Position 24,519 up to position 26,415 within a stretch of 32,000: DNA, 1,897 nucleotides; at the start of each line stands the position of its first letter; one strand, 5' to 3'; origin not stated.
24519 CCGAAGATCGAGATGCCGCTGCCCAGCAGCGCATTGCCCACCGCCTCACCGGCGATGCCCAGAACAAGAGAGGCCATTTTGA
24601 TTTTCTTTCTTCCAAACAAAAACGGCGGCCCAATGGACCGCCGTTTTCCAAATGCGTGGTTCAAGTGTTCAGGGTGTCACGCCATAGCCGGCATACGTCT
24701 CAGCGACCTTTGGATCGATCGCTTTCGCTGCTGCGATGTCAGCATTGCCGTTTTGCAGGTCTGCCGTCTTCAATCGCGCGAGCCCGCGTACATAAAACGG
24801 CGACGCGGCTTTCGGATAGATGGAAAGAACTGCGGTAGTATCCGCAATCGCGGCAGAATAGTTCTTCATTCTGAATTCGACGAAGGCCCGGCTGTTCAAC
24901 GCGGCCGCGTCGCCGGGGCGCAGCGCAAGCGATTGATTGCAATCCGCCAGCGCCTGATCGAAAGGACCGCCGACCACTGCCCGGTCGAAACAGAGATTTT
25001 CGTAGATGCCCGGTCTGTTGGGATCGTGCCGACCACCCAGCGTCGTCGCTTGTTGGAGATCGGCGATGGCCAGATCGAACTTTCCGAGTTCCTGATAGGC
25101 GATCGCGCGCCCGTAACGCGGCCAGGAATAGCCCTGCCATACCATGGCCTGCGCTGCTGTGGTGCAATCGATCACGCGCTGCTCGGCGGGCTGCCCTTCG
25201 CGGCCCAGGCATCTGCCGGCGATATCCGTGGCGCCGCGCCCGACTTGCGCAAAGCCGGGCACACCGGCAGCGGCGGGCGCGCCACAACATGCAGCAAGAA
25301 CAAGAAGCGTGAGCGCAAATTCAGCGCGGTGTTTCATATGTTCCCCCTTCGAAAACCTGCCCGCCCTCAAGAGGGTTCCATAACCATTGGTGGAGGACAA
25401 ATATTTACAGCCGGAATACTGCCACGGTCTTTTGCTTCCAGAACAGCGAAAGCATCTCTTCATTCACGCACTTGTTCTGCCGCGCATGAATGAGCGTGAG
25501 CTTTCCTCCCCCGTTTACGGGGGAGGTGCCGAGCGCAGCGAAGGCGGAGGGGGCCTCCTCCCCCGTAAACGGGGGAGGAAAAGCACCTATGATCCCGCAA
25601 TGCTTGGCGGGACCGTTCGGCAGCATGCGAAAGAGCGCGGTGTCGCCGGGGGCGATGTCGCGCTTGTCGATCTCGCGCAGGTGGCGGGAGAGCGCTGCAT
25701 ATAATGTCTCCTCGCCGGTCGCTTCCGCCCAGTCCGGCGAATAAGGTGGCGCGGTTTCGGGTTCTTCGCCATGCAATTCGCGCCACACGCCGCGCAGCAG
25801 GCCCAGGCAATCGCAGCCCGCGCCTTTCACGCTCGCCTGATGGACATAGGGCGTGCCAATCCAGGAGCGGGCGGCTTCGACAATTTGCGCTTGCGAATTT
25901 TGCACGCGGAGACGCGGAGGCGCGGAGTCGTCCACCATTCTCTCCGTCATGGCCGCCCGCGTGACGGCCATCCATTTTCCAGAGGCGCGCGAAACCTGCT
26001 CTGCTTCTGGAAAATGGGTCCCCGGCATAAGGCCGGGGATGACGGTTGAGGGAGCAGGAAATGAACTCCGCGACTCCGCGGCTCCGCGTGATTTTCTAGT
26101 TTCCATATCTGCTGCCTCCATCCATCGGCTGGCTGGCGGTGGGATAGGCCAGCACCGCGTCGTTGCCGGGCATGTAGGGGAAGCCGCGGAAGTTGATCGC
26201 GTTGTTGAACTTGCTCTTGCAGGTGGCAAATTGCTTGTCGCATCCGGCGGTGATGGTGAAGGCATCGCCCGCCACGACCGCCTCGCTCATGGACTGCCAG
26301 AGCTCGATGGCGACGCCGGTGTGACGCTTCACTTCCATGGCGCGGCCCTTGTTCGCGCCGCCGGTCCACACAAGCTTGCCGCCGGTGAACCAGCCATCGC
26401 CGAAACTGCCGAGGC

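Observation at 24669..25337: TPR lipoprotein moron inserted directly after the GTA NlpC/P60 peptidase gene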

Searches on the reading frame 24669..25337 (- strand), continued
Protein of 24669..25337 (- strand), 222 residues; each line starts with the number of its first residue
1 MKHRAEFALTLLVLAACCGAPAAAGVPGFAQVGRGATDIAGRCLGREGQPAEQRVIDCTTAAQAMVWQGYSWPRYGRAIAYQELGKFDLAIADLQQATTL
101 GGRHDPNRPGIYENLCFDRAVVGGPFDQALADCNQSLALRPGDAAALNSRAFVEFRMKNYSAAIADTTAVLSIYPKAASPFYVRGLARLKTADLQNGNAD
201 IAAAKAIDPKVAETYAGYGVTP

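Call 38: fold_search(model_id=the predicted structure, library=pdb)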
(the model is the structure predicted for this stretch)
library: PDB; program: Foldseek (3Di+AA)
matches with E <= 10: 1576; with E <= 0.001: 144
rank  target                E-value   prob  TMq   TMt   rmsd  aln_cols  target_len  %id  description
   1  8chy                  5.9e-06  1.00  0.59  0.49   3.8       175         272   22  Crystal structure of an 8-repeat consensus TPR superhelix with Zinc. (released 2024-02-21)
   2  9qhc_B                1.0e-05  1.00  0.59  0.49   4.5       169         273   24  Crystal structure of 8-repeat CTPR protein with eliminated coordination sites (released 2025-10-22)
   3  9qhc_A                1.1e-05  1.00  0.63  0.51   4.8       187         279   21  Crystal structure of 8-repeat CTPR protein with eliminated coordination sites (released 2025-10-22)
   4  9qhb                  1.3e-05  1.00  0.63  0.53   4.8       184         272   21  Crystal structure of 16-repeat CTPR protein with eliminated coordination sites (released 2025-10-22)
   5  6eou                  2.3e-05  1.00  0.63  0.43   3.1       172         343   23  O-GlcNAc transferase TPR domain with the intellectual disability associated mutation L254F (released 2018-05-09)
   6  8dti_A                2.5e-05  1.00  0.65  0.24   2.7       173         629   21  Cryo-EM structure of Arabidopsis SPY in complex with GDP-fucose (released 2023-03-08)
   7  9gaw_J                2.9e-05  1.00  0.64  0.30   3.7       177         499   18  High-resolution structure of the Anaphase-promoting complex/cyclosome (APC/C) bound to co-activator Cdh1 (released 2024-08-14)
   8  8dtf_A                3.9e-05  1.00  0.66  0.20   3.6       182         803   20  Cryo-EM structure of the full length Arabidopsis SPY with complete TPRs (released 2023-03-08)
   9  1w3b_A                4.1e-05  1.00  0.62  0.38   4.0       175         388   23  The superhelical TPR domain of O-linked GlcNAc transferase reveals structural similarities to importin alpha. (released 2004-09-09)
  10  9gzg_A                4.5e-05  1.00  0.55  0.76   4.1       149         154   24  Crystal structure of CTPR4E4 mutant (released 2025-10-15)
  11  6q6g_J                4.7e-05  1.00  0.65  0.30   2.7       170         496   19  Cryo-EM structure of the APC/C-Cdc20-Cdk2-cyclinA2-Cks2 complex, the D1 box class (released 2019-09-11)
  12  5lfl_B                4.7e-05  1.00  0.61  0.75   3.7       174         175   18  MamA RS-1 ArsTM double mutant (released 2017-08-02)
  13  2fo7                  4.9e-05  1.00  0.51  0.79   2.9       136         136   26  Crystal structure of an 8 repeat consensus TPR superhelix (trigonal crystal form) (released 2006-03-07)
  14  7y4i_B                5.1e-05  1.00  0.65  0.19   2.7       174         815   22  Crystal structure of SPINDLY in complex with GDP (released 2022-12-07)
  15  3vtx_B                5.4e-05  1.00  0.59  0.70   7.4       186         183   17  Crystal structure of MamA protein (released 2012-10-31)
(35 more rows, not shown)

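Call 59: search_protein_families(library=phrogs, proteins=[window:24669-25337:-, L087:3029-4297:+], max_evalue=0.001)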
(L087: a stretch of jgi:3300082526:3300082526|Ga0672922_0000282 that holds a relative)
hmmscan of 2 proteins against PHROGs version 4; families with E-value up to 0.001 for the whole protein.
window:24669-25337:- (222 aa): 1 family
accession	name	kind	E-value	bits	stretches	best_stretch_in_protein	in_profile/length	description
phrog_7590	-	unknown function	1.9e-10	41.9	1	81-204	99-217/234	-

L087:3029-4297:+ (422 aa): 5 families
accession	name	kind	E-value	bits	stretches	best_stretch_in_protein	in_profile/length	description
phrog_7590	-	unknown function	6.4e-38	131.8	2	251-405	72-218/234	-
phrog_24039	-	unknown function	2.4e-09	37.1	1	177-320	561-701/780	-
phrog_26187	-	unknown function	7.3e-05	21.8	1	77-288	106-298/1016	-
phrog_22370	-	unknown function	0.00017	22.3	1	137-297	33-196/223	-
phrog_20642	-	unknown function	0.00044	20.9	0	179-274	164-274/280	-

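Call 60: search_protein_families(library=padloc, proteins=[window:24669-25337:-, L087:3029-4297:+], max_evalue=0.001)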
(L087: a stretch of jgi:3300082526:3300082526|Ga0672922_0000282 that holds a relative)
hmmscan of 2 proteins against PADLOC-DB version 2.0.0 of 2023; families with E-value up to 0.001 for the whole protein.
window:24669-25337:- (222 aa): 0 families

L087:3029-4297:+ (422 aa): 0 families

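Call 62: search_dna_similar(query=window:24669-25337:-, collection=phages, mode=protein, max_evalue=0.00001, max_rows=25)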
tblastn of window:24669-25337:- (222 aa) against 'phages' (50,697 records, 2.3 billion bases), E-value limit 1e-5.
No match.

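Call 63: search_dna_similar(query=L087:3029-4297:+, collection=phages, mode=protein, max_evalue=0.001, max_rows=25)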
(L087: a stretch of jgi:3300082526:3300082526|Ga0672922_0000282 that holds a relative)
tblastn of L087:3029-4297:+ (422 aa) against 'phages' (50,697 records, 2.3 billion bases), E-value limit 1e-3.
Records with a match: 5; places in all: 8; records where one place covers at least 80% of the query: 1.
Best place of each record, by identity: <60% 5.
By first word of the organism name: Bacteriophage 4; Altiarchaeum 1.
By host as written in the record: - 5.
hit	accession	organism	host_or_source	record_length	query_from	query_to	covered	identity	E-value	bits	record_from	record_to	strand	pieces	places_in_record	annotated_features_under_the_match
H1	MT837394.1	Bacteriophage sp.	human fecal samples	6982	60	373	74%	28.7%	5e-22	104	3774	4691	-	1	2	record has no annotation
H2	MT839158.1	Bacteriophage sp.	human fecal samples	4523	60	398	80%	24.5%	7e-21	100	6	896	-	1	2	record has no annotation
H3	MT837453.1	Bacteriophage sp.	human fecal samples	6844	45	372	78%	25.2%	3e-12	75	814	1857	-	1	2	record has no annotation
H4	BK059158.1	Altiarchaeum virus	-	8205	61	381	76%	23.9%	2e-5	103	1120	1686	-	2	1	hp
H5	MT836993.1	Bacteriophage sp.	human fecal samples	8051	173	351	42%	25.0%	3e-4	49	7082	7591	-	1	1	record has no annotation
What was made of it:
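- There is no true homologue in 50,697 phage records (calls 62, 63).
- Tried and rejected: Another junction paralogue finds only generic TPR matches at <=29% identity (calls 62, 63).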

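Call 75: search_protein_representatives(alignment_id=A1)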
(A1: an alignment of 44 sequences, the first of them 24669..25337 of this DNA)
Query: 44 sequences, 242 profile positions. Proteins with E-value up to 0.001 (for the whole library): 820603; up to 1e-10: 341023; up to 1e-30: 54188. The best 150 are listed.
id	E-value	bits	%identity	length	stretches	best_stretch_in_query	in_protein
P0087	7.4e-290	972.1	-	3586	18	39-212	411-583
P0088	1.2e-243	820.8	-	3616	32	62-224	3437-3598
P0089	2.5e-192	652.7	-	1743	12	28-198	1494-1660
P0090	1.4e-185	630.6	-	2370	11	60-211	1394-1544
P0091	1.2e-178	607.9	-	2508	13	61-215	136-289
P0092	2.1e-178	607.1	-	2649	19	63-198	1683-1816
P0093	1.7e-176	600.8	-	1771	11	36-211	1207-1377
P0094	2.0e-174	594.1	-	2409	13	60-198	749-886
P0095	4.1e-171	583.2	-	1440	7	34-224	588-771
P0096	1.2e-169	578.4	-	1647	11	54-193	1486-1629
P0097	1.5e-169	578.1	-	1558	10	61-230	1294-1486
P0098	7.2e-166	566.1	-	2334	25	47-135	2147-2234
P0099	1.3e-165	565.2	-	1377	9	61-205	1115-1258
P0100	1.8e-165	564.8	-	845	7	58-241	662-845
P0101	2.7e-165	564.2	-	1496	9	57-227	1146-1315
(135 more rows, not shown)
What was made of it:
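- Tried and rejected: A profile of 44 family members against 1.84 billion proteins was swamped by giant multi-TPR proteins (54,188 hits at 1e-30), so it says nothing about family size (call 75).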

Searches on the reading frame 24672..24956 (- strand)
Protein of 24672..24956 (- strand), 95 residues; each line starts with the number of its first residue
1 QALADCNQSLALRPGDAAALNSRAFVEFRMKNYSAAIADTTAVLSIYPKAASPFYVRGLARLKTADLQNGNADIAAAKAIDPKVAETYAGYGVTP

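Call 44: find_related_loci(query=A2, collection=metagenome_contigs, flank=5000)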
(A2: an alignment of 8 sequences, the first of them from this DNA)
Query A2 (95 aa) in metagenome_contigs; peptide patterns used: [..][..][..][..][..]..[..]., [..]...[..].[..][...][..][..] (x = any residue, [..] = any of these).
585 stretches matched a pattern; 182 encode a relative of the query (tblastn E <= 1e-3); the best 80 are kept; 80 distinct loci.
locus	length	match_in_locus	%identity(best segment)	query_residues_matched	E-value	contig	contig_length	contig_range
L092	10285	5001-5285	64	1-95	3e-38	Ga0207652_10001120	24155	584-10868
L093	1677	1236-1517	61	2-95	4e-35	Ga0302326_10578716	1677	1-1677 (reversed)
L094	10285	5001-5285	61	1-95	2e-34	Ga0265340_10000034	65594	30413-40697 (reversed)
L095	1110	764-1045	60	2-95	2e-32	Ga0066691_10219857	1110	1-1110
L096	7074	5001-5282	60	2-95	2e-31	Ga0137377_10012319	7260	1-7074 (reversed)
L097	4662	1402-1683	60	2-95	2e-31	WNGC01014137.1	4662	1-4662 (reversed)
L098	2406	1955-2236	60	2-95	2e-31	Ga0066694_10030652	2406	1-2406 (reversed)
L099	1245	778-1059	56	2-95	4e-31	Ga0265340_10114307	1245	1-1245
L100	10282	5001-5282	55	2-95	2e-30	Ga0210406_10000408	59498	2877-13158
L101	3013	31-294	59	2-89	3e-28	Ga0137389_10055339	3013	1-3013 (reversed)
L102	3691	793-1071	56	2-94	2e-28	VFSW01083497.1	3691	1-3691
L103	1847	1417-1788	59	1-89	1e-27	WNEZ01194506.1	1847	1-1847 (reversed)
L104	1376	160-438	52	2-94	2e-27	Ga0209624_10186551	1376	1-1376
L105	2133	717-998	54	2-95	5e-27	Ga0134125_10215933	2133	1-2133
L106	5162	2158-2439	50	2-95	1e-26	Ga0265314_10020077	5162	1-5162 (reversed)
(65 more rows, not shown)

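Call 45: find_related_loci(query=A2, collection=viral_contigs, flank=8000)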
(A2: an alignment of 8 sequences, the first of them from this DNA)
Query A2 (95 aa) in viral_contigs; peptide patterns used: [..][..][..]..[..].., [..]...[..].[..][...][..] (x = any residue, [..] = any of these).
71 stretches matched a pattern; 2 encode a relative of the query (tblastn E <= 1e-3); 2 distinct loci.
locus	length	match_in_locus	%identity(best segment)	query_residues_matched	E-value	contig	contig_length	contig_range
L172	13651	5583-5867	64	1-95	2e-39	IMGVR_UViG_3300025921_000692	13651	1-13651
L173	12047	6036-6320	56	1-95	1e-22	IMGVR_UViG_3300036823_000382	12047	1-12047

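Call 61: search_protein_families(library=pfam, proteins=[L094:5296-7941:+], max_evalue=0.001)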
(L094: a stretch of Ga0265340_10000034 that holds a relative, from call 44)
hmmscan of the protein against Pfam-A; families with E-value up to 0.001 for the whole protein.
L094:5296-7941:+ (881 aa): 25 families
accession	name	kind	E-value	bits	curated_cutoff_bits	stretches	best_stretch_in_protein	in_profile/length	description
PF00515.34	TPR_1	-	2.3e-115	372.6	27.8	13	190-221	3-34/34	Tetratricopeptide repeat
PF07719.23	TPR_2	-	3.8e-104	332.8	27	11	190-221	3-34/34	Tetratricopeptide repeat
PF13414.12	TPR_11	-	1.5e-100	329.1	26.8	13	196-235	2-41/42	TPR repeat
PF13181.12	TPR_8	-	3.8e-86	276.4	25.7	8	495-527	2-34/34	Tetratricopeptide repeat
PF13431.12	TPR_17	-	1.5e-75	243.7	24.4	4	178-209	3-34/34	Tetratricopeptide repeat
PF13371.12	TPR_9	-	4.5e-70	232.1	35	10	96-156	5-65/73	Tetratricopeptide repeat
PF13432.12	TPR_16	-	2.7e-53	178.3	32.7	7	295-357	2-64/65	Tetratricopeptide repeat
PF13428.12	TPR_14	-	5.4e-44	144.5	23.5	0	392-434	1-43/44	Tetratricopeptide repeat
PF13174.12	TPR_6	-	3.9e-33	112.3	26.3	0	427-458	1-32/33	Tetratricopeptide repeat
PF13424.12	TPR_12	-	1.2e-32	112.3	30.1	4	126-184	9-75/77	Tetratricopeptide repeat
PF14559.12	TPR_19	-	5.2e-32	110.4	25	3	167-225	4-62/68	Tetratricopeptide repeat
PF13374.12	TPR_10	-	1.4e-20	73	27.5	0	154-183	2-31/42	Tetratricopeptide repeat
PF13429.12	TPR_15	-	3.5e-18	66.4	26.2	2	162-284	121-242/280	Tetratricopeptide repeat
PF23914.1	TPR_CcmH_CycH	-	2.7e-16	60.3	42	1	129-221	59-154/158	Cytochrome c-type biogenesis protein H TPR domain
PF01239.28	PPTA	-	4.2e-14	51.7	29.5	0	137-163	2-28/32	Protein prenyltransferase alpha subunit repeat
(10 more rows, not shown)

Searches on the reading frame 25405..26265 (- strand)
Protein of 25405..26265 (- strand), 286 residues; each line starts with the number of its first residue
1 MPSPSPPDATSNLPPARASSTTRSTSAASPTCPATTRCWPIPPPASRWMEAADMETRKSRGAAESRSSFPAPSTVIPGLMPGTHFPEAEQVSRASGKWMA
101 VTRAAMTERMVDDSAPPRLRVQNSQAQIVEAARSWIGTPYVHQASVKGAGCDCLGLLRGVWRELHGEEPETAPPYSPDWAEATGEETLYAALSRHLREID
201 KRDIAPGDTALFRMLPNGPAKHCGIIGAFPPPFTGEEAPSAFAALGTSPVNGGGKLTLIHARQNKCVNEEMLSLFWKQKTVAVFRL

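Call 3: search_protein_families(library=pfam, proteins=[window:25405-26265:-], max_evalue=0.01)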
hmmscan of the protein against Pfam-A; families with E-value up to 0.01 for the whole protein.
window:25405-26265:- (286 aa): 0 families

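Call 7: search_protein_families(library=ncbifam, proteins=[window:25405-26265:-], max_evalue=0.01)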
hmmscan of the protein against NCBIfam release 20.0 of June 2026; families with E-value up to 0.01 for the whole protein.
window:25405-26265:- (286 aa): 2 families
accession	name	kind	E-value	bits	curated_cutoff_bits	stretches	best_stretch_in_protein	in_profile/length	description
TIGR02219.1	phage_NlpC_fam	hypoth_equivalog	1.1e-43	148.9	81.9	1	129-227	2-100/134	putative phage cell wall peptidase, NlpC/P60 family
NF038345.1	wall_hydro_RipC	exception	0.0026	17.2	425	1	94-161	222-286/362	peptidoglycan hydrolase RipC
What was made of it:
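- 25405..25905 (-): g14 NlpC/P60 tail peptidase, upstream neighbour. The start is GTG 25905 or ATG 25938. It carries an in-frame 23-aa insertion derived from a palindromic repeat at 25502-25582. TIGR02219 matches only profile positions 2-100 of 134 (call 7).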
